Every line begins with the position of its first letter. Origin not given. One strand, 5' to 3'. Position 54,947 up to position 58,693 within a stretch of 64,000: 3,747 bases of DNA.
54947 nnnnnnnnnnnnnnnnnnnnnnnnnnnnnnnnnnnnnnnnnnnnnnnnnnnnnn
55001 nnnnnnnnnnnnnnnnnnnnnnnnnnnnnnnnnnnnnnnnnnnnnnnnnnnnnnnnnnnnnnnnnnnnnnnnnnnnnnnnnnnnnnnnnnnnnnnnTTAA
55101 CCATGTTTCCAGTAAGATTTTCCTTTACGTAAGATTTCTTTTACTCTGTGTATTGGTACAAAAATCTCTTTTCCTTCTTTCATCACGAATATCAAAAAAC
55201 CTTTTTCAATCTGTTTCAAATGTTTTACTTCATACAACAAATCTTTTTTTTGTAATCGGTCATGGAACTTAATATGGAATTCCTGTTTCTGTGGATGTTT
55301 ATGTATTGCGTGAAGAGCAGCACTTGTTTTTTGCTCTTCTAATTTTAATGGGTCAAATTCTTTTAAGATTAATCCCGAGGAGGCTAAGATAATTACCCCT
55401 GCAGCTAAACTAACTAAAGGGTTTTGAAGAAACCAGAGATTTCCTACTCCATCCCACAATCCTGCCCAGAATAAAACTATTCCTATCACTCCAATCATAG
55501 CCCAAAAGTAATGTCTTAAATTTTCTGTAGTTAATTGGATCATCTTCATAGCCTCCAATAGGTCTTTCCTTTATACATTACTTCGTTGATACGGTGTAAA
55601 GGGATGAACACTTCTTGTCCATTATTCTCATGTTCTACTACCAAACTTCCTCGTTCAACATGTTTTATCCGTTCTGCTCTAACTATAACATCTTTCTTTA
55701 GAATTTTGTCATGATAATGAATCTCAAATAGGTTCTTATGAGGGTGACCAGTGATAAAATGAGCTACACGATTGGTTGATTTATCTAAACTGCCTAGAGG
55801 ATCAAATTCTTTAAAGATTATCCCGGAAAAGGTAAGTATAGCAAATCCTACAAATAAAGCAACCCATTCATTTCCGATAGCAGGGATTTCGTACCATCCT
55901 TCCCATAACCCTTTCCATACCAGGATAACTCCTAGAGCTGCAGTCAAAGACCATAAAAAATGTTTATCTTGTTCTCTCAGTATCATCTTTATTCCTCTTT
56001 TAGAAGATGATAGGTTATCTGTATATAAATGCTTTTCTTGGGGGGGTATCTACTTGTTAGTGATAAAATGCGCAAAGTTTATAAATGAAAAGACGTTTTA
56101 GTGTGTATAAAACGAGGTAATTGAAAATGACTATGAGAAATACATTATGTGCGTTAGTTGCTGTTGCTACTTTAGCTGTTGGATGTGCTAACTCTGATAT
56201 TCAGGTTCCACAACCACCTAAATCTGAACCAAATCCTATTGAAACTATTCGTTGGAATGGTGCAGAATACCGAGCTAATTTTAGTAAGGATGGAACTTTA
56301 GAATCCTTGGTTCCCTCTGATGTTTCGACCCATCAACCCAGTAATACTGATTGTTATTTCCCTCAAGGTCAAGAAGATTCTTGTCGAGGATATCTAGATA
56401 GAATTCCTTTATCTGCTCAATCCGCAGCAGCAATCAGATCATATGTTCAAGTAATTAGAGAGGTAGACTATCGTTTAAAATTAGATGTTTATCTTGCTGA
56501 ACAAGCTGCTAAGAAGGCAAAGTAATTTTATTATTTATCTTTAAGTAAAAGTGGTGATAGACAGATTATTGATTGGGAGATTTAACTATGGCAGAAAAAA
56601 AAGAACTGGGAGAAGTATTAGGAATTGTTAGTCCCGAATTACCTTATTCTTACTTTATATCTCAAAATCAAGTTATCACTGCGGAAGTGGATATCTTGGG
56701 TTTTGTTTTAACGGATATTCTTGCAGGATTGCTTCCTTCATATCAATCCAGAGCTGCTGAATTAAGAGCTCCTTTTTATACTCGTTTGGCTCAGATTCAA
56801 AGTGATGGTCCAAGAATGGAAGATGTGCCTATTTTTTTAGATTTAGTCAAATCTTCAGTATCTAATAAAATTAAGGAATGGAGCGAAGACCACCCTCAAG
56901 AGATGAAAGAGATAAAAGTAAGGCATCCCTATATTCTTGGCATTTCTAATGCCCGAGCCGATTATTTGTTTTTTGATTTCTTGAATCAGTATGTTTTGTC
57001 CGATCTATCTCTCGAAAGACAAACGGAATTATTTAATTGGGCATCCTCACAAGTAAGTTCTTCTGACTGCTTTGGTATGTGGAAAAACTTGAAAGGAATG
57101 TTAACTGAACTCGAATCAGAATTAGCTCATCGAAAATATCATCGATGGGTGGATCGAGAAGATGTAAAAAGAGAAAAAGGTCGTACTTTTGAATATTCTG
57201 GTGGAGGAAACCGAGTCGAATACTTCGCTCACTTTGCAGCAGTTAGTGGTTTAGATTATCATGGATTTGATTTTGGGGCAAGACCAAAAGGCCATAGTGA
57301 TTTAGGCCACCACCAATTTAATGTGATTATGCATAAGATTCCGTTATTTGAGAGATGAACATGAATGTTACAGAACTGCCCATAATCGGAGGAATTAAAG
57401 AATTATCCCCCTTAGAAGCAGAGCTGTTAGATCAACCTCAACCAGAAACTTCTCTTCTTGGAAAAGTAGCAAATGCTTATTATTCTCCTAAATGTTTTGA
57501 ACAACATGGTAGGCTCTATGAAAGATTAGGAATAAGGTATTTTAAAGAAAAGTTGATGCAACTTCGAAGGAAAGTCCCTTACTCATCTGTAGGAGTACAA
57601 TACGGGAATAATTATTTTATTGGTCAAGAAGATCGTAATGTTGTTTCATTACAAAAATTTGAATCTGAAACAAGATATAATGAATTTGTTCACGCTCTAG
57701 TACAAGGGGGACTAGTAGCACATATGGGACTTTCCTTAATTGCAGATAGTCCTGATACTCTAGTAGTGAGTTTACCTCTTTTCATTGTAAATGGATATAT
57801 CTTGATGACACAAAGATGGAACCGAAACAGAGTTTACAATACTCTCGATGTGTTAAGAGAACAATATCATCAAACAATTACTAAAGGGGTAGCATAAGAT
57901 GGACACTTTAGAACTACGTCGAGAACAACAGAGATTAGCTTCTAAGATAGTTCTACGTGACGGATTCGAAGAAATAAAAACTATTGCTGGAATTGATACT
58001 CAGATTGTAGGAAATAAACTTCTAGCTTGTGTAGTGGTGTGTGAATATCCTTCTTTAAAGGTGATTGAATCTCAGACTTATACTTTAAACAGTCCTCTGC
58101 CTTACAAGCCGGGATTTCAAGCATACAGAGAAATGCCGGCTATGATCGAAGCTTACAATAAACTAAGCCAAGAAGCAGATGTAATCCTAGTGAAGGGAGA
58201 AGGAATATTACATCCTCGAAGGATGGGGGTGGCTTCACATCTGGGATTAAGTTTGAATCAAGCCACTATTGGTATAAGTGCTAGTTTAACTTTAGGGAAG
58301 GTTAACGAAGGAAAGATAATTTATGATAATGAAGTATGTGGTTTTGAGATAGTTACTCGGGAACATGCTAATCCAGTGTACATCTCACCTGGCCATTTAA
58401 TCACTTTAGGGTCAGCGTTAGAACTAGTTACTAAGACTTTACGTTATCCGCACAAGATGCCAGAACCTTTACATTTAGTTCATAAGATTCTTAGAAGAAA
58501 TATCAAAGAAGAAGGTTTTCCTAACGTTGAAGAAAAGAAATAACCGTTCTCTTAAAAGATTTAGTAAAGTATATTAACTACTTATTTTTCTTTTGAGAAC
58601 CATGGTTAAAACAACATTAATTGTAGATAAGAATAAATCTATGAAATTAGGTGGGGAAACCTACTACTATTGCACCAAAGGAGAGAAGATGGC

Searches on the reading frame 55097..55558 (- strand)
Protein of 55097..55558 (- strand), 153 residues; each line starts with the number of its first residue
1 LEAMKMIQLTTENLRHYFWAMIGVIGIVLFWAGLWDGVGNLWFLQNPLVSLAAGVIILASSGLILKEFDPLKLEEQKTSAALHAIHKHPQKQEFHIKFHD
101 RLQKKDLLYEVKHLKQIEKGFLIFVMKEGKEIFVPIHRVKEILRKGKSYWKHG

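Call 60: search_protein_families(library=pfam, proteins=[window:55097-55558:-], max_evalue=0.001)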
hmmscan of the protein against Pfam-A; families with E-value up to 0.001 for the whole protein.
window:55097-55558:- (153 aa): 1 family
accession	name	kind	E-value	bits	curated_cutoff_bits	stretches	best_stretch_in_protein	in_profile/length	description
PF04457.17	MJ1316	-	4.1e-06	27.8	26.3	1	90-151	18-74/75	MJ1316 RNA cyclic group end recognition domain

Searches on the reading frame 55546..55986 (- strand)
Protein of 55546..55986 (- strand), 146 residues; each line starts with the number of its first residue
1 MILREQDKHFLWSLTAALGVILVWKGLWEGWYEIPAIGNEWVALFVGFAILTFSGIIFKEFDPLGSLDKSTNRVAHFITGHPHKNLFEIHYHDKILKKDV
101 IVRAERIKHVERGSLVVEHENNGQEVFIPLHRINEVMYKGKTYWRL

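Call 60: search_protein_families(library=pfam, proteins=[window:55546-55986:-], max_evalue=0.001)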
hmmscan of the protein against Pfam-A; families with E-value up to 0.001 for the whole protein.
window:55546-55986:- (146 aa): 1 family
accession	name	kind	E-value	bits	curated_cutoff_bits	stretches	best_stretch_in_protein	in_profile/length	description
PF04457.17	MJ1316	-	2.2e-06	28.7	26.3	1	84-144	19-73/75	MJ1316 RNA cyclic group end recognition domain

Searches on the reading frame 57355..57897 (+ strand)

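Call 60: search_protein_families(library=pfam, proteins=[window:57355-57897:+], max_evalue=0.001)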
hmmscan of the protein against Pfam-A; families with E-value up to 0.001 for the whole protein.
window:57355-57897:+ (180 aa): 1 family
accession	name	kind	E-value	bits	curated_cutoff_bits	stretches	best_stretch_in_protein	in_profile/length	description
PF18927.5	CrtO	-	6e-14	52.9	27.3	1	41-164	3-121/123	Glycosyl-4,4'-diaponeurosporenoate acyltransferase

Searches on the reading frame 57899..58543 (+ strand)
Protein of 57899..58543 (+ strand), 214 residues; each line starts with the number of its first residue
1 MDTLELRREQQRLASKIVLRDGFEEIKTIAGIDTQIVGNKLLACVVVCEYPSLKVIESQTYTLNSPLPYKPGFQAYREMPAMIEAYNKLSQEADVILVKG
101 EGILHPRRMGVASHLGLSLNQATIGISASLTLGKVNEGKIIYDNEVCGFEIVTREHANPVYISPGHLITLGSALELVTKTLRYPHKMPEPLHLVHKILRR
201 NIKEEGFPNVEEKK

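Call 60: search_protein_families(library=pfam, proteins=[window:57899-58543:+], max_evalue=0.001)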
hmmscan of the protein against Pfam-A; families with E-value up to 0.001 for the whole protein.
window:57899-58543:+ (214 aa): 1 family
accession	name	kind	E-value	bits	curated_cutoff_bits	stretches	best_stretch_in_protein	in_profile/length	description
PF04493.20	Endonuclease_5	-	5.2e-51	173.6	23.4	1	12-195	2-197/198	Endonuclease V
